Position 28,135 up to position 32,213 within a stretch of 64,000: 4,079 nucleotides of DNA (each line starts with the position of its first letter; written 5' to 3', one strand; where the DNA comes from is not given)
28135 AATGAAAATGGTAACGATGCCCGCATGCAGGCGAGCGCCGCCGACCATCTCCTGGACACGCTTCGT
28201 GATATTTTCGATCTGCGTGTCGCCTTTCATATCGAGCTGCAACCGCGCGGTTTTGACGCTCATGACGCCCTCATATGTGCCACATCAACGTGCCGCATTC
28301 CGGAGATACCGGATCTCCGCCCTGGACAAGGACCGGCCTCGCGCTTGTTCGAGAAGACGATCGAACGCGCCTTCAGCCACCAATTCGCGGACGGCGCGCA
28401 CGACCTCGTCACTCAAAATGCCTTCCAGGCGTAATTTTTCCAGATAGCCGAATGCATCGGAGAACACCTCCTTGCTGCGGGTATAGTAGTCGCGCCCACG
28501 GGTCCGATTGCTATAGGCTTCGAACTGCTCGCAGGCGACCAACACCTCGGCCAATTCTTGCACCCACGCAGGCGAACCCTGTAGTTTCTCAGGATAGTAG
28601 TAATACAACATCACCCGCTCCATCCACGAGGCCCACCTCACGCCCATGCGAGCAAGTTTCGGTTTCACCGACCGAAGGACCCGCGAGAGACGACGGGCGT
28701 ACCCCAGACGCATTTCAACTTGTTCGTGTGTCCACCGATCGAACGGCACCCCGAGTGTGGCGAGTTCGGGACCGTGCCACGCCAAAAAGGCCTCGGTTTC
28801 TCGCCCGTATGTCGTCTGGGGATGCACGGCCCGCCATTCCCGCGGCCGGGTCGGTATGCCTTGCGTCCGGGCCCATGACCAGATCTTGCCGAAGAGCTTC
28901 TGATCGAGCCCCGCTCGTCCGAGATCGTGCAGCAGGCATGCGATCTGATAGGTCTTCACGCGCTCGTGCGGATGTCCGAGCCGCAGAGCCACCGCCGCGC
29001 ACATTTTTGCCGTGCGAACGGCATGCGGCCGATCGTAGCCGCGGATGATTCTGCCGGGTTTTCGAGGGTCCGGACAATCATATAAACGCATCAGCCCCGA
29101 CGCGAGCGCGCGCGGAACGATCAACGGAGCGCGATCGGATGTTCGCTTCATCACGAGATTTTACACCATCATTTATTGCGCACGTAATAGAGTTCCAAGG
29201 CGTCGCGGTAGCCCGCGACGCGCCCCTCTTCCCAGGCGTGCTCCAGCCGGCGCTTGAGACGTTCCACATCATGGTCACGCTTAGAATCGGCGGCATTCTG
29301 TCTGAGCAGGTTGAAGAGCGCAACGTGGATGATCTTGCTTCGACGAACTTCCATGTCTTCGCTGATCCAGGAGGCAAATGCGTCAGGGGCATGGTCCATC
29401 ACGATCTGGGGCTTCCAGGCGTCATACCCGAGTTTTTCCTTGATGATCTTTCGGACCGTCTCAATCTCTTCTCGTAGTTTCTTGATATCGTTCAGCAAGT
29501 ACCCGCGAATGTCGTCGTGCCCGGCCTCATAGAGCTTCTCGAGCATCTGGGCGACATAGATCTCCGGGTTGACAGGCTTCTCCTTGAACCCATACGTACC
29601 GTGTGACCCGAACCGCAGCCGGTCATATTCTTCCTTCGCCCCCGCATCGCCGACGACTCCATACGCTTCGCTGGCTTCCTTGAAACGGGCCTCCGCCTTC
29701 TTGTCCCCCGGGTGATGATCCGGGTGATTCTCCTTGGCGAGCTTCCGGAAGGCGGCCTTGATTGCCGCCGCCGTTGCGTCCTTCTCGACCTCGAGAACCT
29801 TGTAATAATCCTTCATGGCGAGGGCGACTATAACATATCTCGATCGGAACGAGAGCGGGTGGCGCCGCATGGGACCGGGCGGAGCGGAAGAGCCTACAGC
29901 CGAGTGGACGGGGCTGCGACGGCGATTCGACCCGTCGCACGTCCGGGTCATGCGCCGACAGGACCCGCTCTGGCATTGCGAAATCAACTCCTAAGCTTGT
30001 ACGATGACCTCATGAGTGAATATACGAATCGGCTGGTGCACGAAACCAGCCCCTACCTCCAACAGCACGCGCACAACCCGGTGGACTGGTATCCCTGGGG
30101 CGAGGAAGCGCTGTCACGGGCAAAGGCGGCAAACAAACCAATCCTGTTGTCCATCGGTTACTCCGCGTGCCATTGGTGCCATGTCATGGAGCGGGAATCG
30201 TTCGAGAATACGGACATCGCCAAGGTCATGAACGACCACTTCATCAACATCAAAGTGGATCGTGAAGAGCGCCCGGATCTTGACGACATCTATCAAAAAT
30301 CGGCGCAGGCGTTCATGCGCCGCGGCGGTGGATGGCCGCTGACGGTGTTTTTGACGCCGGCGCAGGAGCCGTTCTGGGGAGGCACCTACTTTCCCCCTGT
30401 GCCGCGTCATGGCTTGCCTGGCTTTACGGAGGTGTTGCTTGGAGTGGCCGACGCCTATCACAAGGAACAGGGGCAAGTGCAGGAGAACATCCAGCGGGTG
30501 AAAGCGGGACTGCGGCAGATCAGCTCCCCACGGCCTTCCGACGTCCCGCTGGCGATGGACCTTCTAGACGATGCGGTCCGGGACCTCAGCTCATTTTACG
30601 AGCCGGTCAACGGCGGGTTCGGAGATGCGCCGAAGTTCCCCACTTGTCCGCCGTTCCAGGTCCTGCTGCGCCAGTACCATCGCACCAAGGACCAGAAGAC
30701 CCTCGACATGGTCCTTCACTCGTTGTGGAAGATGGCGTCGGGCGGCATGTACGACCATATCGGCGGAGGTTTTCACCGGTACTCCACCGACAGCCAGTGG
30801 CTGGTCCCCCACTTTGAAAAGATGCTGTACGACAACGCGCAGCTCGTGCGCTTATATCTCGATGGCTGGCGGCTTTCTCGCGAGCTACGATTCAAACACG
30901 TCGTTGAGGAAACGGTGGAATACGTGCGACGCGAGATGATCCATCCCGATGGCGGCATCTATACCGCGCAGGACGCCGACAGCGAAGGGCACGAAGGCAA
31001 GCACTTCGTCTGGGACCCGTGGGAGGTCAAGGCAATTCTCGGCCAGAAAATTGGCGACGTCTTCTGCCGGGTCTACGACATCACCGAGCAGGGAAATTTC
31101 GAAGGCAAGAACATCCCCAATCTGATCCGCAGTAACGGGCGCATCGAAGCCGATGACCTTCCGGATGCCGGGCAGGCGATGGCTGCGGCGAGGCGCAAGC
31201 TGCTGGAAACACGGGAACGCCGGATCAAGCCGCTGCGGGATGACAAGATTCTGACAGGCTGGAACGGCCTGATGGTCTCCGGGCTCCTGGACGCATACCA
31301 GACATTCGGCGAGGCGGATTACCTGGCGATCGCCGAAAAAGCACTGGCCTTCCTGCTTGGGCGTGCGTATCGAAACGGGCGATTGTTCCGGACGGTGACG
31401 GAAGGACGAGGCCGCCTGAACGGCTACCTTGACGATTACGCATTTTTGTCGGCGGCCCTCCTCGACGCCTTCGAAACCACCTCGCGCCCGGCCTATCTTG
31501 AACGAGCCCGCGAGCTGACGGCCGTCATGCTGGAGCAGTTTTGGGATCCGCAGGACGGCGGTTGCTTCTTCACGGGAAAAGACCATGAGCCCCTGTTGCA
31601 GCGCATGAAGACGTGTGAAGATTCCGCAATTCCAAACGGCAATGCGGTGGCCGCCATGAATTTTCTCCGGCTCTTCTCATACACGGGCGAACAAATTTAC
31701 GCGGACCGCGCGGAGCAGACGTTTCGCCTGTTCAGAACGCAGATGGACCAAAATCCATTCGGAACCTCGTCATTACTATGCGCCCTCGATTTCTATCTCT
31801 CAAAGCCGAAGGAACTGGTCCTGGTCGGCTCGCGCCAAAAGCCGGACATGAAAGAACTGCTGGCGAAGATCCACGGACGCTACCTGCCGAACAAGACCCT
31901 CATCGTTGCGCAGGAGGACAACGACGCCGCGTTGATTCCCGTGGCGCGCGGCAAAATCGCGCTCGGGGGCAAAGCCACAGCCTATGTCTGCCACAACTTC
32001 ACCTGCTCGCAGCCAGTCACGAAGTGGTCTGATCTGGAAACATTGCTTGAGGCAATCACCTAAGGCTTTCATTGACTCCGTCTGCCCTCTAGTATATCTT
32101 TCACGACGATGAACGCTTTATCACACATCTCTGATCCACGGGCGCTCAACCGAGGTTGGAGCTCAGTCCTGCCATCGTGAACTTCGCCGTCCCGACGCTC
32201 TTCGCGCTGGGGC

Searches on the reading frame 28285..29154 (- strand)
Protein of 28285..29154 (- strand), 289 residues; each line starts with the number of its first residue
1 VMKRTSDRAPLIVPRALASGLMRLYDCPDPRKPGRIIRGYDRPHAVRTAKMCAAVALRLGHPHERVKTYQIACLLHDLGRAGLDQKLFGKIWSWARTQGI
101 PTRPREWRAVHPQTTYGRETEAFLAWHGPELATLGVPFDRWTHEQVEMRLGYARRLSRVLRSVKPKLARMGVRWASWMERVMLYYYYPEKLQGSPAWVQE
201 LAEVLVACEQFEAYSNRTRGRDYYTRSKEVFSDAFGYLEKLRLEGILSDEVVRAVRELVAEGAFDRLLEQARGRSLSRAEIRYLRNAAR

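Call 11: search_protein_families(library=pfam, proteins=[window:28285-29154:-])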
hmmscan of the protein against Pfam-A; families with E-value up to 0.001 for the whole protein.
window:28285-29154:- (289 aa): 1 family
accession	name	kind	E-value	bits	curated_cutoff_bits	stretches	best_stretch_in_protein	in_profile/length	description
PF01966.28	HD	-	0.00014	22.6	22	1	44-82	4-40/116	HD domain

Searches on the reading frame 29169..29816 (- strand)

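Call 11: search_protein_families(library=pfam, proteins=[window:29169-29816:-])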
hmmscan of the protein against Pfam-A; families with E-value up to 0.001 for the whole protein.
window:29169-29816:- (215 aa): 1 family
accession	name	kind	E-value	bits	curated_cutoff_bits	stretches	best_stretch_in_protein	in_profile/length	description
PF00226.36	DnaJ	-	2.4e-20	72.8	27.8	1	3-65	1-63/63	DnaJ domain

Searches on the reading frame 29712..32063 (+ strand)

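Call 11: search_protein_families(library=pfam, proteins=[window:29712-32063:+])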
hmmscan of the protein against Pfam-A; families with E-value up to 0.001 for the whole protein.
window:29712-32063:+ (783 aa): 7 families
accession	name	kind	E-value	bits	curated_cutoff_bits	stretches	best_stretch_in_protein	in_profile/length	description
PF03190.21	Thioredox_DsbH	-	1.7e-73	246.4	27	1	105-265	1-160/163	Protein of unknown function, DUF255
PF13899.12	Thioredoxin_7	-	2.7e-11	43.9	27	1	125-216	1-83/83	Thioredoxin-like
PF03663.20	Glyco_hydro_76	-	7e-09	36.1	25.9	1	518-672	38-184/366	Glycosyl hydrolase family 76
PF06662.19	C5-epim_C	-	8e-08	32.4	23.3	0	519-556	32-69/188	D-glucuronyl C5-epimerase C-terminus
PF07221.17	GlcNAc_2-epim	-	2.3e-06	27.5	23.4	1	529-681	34-180/347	N-acylglucosamine 2-epimerase (GlcNAc 2-epimerase)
PF07470.19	Glyco_hydro_88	-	2.1e-05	24.1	26.6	0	517-619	30-119/352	Glycosyl Hydrolase Family 88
PF13098.12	Thioredoxin_2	-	0.00059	20.6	27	0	137-216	1-84/104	Thioredoxin-like domain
